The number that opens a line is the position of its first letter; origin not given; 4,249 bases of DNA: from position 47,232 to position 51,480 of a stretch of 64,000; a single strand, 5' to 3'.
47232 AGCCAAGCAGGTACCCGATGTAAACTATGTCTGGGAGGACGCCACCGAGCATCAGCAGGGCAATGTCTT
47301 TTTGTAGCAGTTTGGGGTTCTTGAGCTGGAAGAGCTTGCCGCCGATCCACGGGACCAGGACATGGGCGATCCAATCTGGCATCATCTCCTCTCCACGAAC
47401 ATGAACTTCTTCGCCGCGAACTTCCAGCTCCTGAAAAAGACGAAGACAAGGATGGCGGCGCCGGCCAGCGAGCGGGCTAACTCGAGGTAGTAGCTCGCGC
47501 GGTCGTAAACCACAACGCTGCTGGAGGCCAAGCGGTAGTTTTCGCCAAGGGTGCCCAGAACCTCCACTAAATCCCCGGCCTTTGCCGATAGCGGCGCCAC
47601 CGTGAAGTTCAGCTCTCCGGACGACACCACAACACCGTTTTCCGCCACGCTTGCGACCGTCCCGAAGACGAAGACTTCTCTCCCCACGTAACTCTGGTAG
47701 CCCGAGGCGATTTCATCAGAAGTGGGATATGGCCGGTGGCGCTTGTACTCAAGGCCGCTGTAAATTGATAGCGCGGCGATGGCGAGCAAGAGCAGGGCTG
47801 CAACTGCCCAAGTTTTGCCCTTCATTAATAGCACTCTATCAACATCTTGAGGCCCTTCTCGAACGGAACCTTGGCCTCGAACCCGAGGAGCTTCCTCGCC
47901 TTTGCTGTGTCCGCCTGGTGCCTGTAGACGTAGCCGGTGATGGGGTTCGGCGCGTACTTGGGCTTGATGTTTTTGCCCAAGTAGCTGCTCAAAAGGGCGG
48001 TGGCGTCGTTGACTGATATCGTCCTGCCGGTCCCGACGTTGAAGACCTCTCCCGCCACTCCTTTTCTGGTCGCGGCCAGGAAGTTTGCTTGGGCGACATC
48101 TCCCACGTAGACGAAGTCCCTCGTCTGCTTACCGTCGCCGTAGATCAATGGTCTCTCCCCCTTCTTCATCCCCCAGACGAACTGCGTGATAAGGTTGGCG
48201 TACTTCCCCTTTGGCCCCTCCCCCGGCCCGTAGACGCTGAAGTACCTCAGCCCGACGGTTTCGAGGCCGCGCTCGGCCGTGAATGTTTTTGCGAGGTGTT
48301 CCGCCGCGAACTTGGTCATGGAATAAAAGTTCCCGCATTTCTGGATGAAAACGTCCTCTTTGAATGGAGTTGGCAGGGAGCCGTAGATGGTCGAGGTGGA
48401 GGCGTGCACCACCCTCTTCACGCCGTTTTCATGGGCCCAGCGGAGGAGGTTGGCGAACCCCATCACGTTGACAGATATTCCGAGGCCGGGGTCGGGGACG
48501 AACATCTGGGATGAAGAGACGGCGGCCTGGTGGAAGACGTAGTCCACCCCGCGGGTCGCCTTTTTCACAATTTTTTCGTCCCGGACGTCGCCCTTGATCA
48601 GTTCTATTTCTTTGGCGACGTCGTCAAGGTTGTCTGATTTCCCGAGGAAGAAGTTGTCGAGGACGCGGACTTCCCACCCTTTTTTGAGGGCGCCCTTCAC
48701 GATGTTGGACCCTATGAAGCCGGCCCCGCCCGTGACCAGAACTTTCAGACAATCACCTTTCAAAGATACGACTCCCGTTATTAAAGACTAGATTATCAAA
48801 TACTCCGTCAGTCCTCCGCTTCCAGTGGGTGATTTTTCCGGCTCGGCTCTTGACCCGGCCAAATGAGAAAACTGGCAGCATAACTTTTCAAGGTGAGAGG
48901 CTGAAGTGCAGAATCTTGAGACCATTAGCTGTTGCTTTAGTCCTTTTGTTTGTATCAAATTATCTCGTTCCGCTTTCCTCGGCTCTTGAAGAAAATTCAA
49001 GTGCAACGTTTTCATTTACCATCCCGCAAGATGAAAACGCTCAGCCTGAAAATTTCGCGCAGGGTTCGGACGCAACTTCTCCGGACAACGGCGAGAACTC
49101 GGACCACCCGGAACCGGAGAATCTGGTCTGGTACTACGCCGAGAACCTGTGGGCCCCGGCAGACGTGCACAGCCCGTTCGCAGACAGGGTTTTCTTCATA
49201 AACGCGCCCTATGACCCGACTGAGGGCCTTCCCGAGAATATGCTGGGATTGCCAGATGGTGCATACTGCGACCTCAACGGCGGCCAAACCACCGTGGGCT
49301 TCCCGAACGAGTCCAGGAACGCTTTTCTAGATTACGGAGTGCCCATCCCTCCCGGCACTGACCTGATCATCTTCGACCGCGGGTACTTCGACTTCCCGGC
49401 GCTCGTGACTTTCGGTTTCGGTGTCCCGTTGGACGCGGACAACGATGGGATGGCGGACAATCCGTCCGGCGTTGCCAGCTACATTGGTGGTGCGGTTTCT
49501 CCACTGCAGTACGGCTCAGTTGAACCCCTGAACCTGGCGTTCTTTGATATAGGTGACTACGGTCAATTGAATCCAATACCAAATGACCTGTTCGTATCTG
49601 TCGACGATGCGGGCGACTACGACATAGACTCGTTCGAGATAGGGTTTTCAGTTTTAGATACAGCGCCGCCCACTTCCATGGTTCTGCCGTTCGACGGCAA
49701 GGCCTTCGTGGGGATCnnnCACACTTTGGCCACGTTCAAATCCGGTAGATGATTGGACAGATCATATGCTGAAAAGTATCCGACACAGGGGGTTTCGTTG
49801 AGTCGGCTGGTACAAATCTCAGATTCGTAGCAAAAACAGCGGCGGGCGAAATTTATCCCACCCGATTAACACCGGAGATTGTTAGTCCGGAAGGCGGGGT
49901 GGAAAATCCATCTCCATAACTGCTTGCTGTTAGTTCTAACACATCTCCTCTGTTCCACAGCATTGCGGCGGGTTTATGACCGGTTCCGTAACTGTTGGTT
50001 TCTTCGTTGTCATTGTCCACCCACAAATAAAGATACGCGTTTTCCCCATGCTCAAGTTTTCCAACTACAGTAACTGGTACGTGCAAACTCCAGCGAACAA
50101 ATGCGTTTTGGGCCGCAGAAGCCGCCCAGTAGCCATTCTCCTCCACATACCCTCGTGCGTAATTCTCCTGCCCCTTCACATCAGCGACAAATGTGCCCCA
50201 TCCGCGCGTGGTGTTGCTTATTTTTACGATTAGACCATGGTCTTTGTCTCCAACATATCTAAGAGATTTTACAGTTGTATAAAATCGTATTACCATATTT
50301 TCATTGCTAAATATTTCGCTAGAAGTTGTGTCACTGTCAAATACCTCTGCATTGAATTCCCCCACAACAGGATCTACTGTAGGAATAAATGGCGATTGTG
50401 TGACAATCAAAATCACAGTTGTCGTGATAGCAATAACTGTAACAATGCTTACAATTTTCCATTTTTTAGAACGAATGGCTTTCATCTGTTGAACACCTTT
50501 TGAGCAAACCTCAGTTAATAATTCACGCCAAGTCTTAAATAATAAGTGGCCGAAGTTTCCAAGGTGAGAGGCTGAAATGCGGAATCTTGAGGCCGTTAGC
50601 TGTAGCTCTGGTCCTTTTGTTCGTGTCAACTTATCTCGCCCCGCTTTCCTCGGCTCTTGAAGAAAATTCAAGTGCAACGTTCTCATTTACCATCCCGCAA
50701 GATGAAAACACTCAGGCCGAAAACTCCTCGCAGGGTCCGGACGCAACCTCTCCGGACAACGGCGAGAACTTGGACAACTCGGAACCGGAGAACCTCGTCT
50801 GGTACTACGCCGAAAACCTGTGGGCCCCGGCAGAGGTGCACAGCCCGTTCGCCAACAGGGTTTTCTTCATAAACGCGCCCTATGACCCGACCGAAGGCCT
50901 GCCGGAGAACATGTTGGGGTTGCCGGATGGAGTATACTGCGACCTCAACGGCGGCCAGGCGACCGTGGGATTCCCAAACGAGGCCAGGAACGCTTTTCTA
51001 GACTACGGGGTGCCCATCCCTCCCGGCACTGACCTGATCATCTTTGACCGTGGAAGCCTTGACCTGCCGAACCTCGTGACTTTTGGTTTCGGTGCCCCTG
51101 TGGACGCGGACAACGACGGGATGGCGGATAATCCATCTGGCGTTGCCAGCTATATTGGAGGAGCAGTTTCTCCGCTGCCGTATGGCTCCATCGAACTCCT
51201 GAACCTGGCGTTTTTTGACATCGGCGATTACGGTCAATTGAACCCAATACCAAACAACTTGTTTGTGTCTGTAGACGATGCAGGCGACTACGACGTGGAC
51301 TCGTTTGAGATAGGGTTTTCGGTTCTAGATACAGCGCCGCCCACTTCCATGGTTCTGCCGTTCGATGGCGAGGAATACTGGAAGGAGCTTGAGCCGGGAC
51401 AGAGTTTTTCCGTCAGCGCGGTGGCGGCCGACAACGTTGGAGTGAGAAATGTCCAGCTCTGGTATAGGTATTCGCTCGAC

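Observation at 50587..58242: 2551-aa secreted multidomain protein embedded in a glycan-biosynthesis locus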

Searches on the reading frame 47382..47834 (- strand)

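Call 9: search_protein_families(library=pfam, proteins=[window:47382-47834:-], max_evalue=0.001)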
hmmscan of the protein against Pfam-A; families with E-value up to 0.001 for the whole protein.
window:47382-47834:- (150 aa): 0 families

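Call 52: search_protein_families(library=pfam, proteins=[window:47382-47834:-], max_evalue=1)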
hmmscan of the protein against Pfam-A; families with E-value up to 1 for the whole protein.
window:47382-47834:- (150 aa): 1 family
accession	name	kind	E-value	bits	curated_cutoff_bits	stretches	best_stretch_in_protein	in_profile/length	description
PF13567.11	DUF4131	-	0.19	11.8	31.6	1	7-65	27-78/165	Domain of unknown function (DUF4131)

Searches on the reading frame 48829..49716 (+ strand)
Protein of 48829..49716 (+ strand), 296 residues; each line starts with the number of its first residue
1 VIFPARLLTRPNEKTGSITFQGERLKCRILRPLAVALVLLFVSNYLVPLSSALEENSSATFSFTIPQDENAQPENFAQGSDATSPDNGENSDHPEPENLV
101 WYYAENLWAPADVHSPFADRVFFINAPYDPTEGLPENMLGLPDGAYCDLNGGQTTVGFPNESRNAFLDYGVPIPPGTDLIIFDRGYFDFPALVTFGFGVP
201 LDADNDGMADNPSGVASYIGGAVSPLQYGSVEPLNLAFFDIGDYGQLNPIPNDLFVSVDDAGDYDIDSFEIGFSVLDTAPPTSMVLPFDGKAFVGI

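Call 9: search_protein_families(library=pfam, proteins=[window:48829-49716:+], max_evalue=0.001)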
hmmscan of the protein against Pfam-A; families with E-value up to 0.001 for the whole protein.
window:48829-49716:+ (296 aa): 0 families

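Call 52: search_protein_families(library=pfam, proteins=[window:48829-49716:+], max_evalue=1)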
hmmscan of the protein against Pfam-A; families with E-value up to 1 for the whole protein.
window:48829-49716:+ (296 aa): 0 families

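Call 82: find_encoding_contigs(protein=window:48916-49716:+, flank=10000, max_places=6)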
Protein seq(267 aa) (267 aa): no gene with exactly this product is on record in the collection.

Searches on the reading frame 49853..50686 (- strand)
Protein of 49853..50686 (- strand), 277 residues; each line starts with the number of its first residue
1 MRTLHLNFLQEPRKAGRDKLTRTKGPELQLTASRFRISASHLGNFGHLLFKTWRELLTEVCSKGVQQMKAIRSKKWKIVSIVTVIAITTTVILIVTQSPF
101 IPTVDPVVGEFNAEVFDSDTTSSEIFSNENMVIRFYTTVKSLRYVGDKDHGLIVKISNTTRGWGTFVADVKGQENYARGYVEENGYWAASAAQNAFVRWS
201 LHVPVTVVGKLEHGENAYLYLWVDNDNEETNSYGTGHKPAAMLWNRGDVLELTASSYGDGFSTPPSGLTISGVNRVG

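Call 9: search_protein_families(library=pfam, proteins=[window:49853-50686:-], max_evalue=0.001)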
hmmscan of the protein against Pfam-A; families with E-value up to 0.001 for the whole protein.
window:49853-50686:- (277 aa): 0 families

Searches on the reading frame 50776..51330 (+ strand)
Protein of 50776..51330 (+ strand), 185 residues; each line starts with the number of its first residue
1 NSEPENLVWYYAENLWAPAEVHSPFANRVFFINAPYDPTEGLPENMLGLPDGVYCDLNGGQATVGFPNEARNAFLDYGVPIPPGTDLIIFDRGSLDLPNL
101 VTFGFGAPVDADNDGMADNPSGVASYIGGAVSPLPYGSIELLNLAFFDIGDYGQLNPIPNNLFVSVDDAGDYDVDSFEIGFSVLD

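Call 35: search_protein_representatives(protein=window:50776-51330:+)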
Query: 185 residues. Proteins with E-value up to 0.001 (for the whole library): 27; up to 1e-10: 13; up to 1e-30: 2. The best 27 are listed.
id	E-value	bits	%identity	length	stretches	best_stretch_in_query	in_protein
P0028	2.3e-119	413.3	100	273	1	1-185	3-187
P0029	2.3e-77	276.1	91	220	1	2-134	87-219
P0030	8.0e-20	88.2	37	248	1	24-179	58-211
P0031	8.7e-20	88.1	38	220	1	21-179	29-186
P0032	1.4e-16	77.7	47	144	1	56-179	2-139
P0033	7.8e-16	75.2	39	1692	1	30-179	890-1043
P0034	1.8e-15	74.0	37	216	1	29-179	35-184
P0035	3.0e-15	73.3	39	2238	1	29-178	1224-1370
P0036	1.1e-13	68.2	42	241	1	15-179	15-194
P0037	2.3e-13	67.2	39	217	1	23-179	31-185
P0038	2.8e-12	63.6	38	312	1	21-178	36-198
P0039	9.9e-12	61.8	39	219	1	24-179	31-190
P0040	1.1e-11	61.7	38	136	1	50-179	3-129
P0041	4.0e-09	53.3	37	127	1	20-110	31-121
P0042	7.3e-09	52.5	36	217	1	20-177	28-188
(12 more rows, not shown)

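Call 48: search_protein_families(library=ncbifam, alignment_id=A3, max_evalue=0.01)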
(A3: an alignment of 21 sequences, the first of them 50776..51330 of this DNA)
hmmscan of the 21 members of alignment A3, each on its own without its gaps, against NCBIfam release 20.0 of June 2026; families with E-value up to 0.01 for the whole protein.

A. member 1, window:50776-51330:+ (185 aa): 0 families

B. families by the number of members that match (of 21 scanned): 11 families
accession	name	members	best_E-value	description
TIGR02595.1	PEP_CTERM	6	8.5e-07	PEP-CTERM sorting domain-containing protein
NF038129.1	PEP_NF038129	6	9.2e-07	NF038129 family PEP-CTERM protein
NF041538.1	PEP_EDSA_1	5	4.4e-07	EDSAP-1 family PEP-CTERM protein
NF033554.9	floc_PepA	5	1.1e-06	flocculation-associated PEP-CTERM protein PepA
NF038125.1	PEP_CTERM_THxN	5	1.4e-06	THxN family PEP-CTERM protein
NF038120.1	PEP_CTERM_QFxxD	5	8.6e-05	NF038120 family PEP-CTERM protein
NF041927.1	Xrt_dep_XDP1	5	0.0003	exosortase-dependent surface protein XDP1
NF033947.0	PEP-cistern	4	0.00062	cistern family PEP-CTERM protein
NF038124.1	PEP_CTERM_TLD_A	3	2.9e-05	PEP_CTERM-anchored TLD domain-containing protein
NF038126.1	PEP_CTERM_FxDxF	2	1.4e-05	FxDxF family PEP-CTERM protein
NF038118.1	PEP_CTERM_CCXG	1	0.0035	CCXG family PEP-CTERM protein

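Call 49: search_protein_families(library=pfam, alignment_id=A3, max_evalue=0.01)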
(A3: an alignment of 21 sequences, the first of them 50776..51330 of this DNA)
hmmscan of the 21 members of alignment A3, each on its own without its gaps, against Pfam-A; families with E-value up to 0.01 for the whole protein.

A. member 1, window:50776-51330:+ (185 aa): 0 families

B. families by the number of members that match (of 21 scanned): 2 families
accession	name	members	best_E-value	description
PF07589.16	PEP-CTERM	7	7.7e-08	PEP-CTERM motif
PF18205.6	VPDSG-CTERM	1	0.0037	VPDSG-CTERM motif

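Call 59: predict_structure(alignment_id=A3)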
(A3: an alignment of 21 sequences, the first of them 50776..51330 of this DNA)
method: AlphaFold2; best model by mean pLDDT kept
length: 185 residues; sequences in the alignment: 21
mean_pLDDT: 85.4   pTM: 0.82
mean pLDDT of the five models: 85.4, 85.1, 84.8, 84.6, 83.8
residues with pLDDT >= 90: 106; 70-90: 52; 50-70: 14; < 50: 13
segments of 3 or more residues with pLDDT < 50: 6-15
pLDDT, mean of each block of 10 residues (from residue 1): 50 52 88 89 94 92 90 80 93 87 98 97 96 82 94 85 93 93 60
secondary structure, 60 per line:
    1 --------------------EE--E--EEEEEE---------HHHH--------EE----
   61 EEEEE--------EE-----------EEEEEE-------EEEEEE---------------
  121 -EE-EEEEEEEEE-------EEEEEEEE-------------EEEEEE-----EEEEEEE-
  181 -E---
elements in order: E28-33 H43-46 E61-65 E87-92 E100-105 E125-133 E141-148 E162-167 E173-179
